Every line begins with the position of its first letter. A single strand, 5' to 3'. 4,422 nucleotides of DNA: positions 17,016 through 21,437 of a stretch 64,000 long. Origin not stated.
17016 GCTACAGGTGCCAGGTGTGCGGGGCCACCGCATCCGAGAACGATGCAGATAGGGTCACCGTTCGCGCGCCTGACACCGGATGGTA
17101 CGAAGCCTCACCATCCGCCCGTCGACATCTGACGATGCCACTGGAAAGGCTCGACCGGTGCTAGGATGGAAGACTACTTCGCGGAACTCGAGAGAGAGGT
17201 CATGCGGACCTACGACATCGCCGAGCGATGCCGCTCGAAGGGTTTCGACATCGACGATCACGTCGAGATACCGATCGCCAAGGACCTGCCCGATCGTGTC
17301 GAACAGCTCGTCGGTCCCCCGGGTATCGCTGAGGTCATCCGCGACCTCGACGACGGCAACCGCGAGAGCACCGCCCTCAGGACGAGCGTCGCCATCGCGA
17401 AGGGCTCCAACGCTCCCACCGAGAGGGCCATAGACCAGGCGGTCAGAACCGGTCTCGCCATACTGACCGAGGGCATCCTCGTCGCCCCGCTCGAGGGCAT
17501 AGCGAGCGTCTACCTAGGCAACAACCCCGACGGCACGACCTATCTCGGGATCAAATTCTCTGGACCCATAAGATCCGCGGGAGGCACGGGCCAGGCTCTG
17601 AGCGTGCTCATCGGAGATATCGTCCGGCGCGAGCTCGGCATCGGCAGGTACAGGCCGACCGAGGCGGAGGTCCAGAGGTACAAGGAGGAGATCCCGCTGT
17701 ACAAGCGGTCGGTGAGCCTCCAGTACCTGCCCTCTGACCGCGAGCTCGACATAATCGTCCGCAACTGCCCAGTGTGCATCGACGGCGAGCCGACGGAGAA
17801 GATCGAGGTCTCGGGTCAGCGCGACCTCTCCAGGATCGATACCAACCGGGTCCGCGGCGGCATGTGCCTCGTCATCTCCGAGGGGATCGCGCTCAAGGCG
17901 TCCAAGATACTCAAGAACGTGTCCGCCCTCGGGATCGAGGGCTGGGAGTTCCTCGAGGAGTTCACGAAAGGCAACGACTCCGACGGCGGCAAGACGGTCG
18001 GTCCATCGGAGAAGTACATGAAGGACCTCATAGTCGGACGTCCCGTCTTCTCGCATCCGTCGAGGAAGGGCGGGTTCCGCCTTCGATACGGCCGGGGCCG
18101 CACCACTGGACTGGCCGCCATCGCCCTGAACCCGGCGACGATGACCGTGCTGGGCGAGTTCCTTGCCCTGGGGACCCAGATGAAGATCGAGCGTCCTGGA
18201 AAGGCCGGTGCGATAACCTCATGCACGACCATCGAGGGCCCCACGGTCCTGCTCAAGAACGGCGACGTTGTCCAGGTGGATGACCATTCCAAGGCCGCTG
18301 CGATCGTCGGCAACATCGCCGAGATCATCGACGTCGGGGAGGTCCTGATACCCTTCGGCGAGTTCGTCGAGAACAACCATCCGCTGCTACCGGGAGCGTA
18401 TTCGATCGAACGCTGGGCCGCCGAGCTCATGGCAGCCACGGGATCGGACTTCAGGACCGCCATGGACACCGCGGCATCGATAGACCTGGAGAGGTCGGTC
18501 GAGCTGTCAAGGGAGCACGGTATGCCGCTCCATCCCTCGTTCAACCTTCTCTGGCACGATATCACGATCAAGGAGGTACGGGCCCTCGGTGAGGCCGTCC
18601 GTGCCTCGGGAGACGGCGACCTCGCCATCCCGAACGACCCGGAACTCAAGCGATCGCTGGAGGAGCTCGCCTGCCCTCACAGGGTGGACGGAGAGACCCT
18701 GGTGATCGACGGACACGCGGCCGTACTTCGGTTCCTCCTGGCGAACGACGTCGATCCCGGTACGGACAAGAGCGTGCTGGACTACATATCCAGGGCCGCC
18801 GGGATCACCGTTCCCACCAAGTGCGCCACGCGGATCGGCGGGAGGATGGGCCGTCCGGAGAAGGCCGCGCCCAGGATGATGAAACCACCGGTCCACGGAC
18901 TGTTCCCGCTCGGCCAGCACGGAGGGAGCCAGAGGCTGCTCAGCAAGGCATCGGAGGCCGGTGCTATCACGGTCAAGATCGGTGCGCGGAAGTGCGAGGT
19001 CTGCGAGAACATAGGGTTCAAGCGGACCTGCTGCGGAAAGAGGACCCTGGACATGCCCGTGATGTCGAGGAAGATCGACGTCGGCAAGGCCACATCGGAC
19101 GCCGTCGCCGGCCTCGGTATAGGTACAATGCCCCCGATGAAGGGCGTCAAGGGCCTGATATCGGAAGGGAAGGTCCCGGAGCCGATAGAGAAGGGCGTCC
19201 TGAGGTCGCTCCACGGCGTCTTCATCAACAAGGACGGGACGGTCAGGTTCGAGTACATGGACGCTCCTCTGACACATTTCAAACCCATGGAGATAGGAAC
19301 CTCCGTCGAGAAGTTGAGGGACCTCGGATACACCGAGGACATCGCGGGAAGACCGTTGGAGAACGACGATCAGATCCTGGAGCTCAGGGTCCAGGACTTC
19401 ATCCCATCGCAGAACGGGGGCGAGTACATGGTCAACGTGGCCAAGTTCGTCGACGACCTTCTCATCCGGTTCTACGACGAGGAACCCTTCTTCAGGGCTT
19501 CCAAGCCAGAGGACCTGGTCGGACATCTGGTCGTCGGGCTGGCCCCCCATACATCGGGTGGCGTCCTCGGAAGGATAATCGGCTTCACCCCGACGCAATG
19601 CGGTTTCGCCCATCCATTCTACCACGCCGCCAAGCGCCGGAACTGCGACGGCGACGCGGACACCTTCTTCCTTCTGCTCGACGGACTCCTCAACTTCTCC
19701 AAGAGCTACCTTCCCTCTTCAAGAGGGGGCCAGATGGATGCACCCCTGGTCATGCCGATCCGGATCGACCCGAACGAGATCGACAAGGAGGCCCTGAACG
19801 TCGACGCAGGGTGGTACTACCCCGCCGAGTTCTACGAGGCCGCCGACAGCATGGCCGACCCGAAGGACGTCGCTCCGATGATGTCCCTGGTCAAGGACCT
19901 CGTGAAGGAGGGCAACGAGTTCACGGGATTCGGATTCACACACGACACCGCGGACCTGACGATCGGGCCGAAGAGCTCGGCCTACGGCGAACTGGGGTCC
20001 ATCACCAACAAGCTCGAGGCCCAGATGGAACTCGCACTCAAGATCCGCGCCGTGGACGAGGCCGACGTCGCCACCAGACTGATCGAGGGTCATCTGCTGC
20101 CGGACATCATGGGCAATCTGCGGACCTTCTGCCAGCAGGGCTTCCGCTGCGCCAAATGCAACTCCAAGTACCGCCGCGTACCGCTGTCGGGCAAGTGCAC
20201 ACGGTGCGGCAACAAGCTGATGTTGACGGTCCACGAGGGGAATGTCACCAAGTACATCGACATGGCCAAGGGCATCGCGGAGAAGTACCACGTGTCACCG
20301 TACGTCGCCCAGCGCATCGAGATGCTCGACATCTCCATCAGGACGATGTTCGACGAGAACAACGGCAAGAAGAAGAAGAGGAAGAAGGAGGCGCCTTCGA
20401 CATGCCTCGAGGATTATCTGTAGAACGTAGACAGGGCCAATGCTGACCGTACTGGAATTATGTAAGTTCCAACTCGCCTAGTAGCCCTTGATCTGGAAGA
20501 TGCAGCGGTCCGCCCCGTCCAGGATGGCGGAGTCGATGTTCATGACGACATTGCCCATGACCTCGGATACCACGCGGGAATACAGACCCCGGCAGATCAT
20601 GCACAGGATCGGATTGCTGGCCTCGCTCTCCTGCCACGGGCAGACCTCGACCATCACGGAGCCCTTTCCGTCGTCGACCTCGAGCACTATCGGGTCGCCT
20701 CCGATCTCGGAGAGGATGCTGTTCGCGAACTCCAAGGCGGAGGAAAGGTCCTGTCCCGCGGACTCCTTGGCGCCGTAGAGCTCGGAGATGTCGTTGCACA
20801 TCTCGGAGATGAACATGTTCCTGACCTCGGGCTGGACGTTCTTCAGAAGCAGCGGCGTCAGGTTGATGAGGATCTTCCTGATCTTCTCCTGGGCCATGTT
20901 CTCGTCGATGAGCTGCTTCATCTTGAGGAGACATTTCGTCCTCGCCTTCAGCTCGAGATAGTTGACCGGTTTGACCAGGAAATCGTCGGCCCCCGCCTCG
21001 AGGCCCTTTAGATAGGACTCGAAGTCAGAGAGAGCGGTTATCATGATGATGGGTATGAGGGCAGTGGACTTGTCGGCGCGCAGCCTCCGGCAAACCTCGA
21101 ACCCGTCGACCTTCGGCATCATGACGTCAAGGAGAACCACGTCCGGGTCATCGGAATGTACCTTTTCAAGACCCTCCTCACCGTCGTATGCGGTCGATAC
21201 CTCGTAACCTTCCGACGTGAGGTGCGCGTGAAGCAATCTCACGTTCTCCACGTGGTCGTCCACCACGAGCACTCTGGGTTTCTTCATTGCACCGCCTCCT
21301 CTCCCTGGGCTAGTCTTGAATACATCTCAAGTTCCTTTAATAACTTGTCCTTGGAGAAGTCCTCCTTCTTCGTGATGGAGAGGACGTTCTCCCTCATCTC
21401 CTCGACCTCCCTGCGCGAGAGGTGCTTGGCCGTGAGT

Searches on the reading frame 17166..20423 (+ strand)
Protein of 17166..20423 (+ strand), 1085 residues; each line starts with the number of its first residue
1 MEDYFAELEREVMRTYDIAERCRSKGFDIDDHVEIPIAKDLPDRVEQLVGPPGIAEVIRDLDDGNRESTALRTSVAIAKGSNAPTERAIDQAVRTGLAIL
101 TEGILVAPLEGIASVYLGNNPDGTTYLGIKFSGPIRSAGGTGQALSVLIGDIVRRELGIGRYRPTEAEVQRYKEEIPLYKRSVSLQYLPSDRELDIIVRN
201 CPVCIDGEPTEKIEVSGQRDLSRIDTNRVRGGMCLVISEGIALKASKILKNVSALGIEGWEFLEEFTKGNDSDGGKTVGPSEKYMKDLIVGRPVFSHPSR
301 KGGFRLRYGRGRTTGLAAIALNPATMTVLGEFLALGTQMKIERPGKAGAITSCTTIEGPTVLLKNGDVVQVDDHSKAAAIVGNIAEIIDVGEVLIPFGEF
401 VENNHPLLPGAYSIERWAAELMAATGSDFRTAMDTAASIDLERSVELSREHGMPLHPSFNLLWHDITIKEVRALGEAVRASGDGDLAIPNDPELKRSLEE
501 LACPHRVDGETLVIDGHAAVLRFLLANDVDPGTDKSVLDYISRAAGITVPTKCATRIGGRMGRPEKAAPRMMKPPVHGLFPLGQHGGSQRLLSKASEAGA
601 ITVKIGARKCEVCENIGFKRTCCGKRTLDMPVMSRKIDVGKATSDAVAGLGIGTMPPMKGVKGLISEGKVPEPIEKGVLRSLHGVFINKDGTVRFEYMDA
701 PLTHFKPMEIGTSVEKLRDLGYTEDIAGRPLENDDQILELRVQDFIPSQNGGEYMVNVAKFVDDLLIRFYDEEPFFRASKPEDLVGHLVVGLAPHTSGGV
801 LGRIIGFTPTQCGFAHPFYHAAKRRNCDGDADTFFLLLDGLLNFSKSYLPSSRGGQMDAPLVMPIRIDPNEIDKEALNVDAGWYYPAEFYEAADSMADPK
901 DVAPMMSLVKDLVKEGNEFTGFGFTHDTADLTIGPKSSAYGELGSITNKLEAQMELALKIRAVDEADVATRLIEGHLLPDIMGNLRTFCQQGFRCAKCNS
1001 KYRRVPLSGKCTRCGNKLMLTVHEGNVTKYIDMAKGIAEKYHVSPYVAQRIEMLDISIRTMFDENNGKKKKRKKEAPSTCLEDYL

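Call 49: search_protein_families(library=pfam, max_evalue=0.00001, proteins=[window:17166-20423:+])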
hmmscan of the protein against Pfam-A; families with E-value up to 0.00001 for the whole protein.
window:17166-20423:+ (1085 aa): 3 families
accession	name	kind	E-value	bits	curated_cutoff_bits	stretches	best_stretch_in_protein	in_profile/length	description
PF24846.1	PolC_DP2_cat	-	3.7e-133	443.5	24.3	1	656-949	6-299/299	DNA polymerase II large subunit DP2, catalytic domain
PF24844.1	PolC_DP2_central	-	1.2e-128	429.7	24.3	1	276-634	6-364/372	DNA polymerase II large subunit DP2, central domain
PF03833.19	PolC_DP2_N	-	3.8e-111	371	24.3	1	3-268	1-270/271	DNA polymerase II large subunit DP2, N-terminal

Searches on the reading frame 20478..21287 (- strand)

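Call 49: search_protein_families(library=pfam, max_evalue=0.00001, proteins=[window:20478-21287:-])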
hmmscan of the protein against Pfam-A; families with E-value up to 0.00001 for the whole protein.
window:20478-21287:- (269 aa): 2 families
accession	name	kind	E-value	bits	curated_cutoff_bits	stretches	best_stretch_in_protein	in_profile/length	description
PF00072.30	Response_reg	-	6.6e-31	107.2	30.2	1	6-116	1-109/111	Response regulator receiver domain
PF18546.6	MetOD1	-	2.4e-19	70.2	23.8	1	139-266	1-141/142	Methanogen output domain 1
